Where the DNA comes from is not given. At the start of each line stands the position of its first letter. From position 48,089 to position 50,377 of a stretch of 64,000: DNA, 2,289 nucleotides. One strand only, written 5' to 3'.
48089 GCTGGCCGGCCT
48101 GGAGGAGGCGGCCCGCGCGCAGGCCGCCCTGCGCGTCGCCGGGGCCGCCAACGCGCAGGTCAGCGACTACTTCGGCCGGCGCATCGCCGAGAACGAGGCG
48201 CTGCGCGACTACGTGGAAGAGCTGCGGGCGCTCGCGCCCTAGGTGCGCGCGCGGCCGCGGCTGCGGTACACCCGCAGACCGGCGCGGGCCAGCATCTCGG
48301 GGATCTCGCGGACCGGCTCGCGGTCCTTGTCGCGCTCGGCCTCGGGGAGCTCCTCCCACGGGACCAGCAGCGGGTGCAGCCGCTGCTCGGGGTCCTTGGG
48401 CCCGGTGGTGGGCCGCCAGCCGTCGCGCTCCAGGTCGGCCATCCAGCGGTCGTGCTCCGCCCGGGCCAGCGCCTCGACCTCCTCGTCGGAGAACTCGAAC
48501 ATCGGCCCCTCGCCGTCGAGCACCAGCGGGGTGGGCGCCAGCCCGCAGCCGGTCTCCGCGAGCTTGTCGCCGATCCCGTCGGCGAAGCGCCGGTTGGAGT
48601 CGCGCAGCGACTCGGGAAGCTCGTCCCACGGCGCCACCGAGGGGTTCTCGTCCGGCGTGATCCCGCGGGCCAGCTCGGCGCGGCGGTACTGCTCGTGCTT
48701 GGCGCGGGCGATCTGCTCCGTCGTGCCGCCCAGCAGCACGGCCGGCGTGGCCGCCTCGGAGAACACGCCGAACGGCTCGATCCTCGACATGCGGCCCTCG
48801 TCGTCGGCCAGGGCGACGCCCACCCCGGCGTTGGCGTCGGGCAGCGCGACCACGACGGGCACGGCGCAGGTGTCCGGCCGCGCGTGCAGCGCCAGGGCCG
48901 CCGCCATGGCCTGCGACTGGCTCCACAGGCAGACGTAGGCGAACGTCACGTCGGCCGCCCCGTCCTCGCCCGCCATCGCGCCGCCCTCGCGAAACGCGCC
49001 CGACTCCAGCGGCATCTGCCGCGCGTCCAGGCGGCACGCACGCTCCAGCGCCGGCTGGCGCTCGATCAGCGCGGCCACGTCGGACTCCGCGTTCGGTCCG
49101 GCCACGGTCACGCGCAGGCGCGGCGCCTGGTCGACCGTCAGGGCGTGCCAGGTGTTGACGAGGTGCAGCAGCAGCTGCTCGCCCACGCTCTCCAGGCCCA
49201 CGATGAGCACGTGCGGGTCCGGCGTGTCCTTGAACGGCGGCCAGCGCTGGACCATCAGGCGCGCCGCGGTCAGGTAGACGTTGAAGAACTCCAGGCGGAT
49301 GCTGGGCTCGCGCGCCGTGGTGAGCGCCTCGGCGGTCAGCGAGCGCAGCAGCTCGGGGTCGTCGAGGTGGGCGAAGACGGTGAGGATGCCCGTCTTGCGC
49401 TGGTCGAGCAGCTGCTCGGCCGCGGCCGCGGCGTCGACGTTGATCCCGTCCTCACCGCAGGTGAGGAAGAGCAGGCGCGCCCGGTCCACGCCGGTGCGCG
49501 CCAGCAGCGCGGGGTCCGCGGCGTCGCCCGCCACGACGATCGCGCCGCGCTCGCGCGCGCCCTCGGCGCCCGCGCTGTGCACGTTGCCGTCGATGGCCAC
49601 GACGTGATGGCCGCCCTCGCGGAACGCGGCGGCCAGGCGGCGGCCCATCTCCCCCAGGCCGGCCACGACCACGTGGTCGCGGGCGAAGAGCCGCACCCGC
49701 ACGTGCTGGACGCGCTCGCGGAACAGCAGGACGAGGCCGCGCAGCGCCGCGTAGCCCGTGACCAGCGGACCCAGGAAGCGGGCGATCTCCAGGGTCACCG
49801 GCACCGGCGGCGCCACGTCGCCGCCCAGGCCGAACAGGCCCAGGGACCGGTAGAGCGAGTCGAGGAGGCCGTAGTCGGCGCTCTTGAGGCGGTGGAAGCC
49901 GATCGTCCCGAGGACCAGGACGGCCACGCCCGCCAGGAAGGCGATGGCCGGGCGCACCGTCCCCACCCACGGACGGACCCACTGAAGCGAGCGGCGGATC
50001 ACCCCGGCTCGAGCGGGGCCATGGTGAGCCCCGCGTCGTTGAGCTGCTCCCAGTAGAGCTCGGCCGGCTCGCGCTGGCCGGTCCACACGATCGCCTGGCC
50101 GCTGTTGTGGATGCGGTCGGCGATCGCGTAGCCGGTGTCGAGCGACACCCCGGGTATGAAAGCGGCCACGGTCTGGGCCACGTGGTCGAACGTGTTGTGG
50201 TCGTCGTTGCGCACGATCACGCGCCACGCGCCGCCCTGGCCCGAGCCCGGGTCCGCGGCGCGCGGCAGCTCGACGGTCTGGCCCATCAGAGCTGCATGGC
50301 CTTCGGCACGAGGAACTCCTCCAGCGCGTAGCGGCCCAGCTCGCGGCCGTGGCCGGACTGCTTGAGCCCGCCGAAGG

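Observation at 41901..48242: Six-gene coupled cluster mixing active and apparently dead envelope proteases with a cytosolic NTase-fold protein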

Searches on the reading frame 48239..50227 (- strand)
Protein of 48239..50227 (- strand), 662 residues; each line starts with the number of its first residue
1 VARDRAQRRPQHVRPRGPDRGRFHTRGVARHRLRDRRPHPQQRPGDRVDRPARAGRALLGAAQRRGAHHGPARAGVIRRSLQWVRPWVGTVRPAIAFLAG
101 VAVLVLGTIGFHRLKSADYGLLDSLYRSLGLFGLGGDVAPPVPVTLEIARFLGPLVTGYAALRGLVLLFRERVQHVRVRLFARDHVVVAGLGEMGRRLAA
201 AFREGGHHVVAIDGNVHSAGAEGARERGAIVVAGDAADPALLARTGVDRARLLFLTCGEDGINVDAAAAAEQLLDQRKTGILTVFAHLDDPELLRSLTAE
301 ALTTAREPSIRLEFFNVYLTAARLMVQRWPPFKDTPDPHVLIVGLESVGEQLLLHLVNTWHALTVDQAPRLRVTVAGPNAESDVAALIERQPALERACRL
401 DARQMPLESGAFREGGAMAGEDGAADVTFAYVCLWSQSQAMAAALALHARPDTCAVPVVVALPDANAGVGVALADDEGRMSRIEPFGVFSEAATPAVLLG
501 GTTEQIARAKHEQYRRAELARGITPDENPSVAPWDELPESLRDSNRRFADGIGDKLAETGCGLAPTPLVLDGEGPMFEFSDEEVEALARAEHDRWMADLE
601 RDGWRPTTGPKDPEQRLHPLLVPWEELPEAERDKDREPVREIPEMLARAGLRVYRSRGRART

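Call 7: search_protein_families(library=padloc, proteins=[window:48239-50227:-], max_evalue=0.1)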
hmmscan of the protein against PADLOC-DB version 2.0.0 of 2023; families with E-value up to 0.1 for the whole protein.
window:48239-50227:- (662 aa): 0 families

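Call 54: search_protein_families(library=pfam, proteins=[window:48242-50227:-], max_evalue=0.01)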
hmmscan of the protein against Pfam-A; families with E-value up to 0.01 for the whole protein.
window:48242-50227:- (662 aa): 5 families
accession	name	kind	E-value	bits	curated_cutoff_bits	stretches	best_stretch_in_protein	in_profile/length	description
PF02254.24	TrkA_N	-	6.7e-17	62.3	23.8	1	186-296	1-107/116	TrkA-N domain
PF02026.21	RyR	-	2.6e-11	44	27.4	1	583-653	20-89/91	RyR domain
PF05368.20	NmrA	-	0.0017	18.4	27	1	186-258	6-78/298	NmrA-like family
PF00208.27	ELFV_dehydrog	-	0.0054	16.9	23.4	0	159-212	8-61/241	Glutamate/Leucine/Phenylalanine/Valine dehydrogenase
PF13241.12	NAD_binding_7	-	0.0068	17.4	22.1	0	183-271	7-83/104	Putative NAD(P)-binding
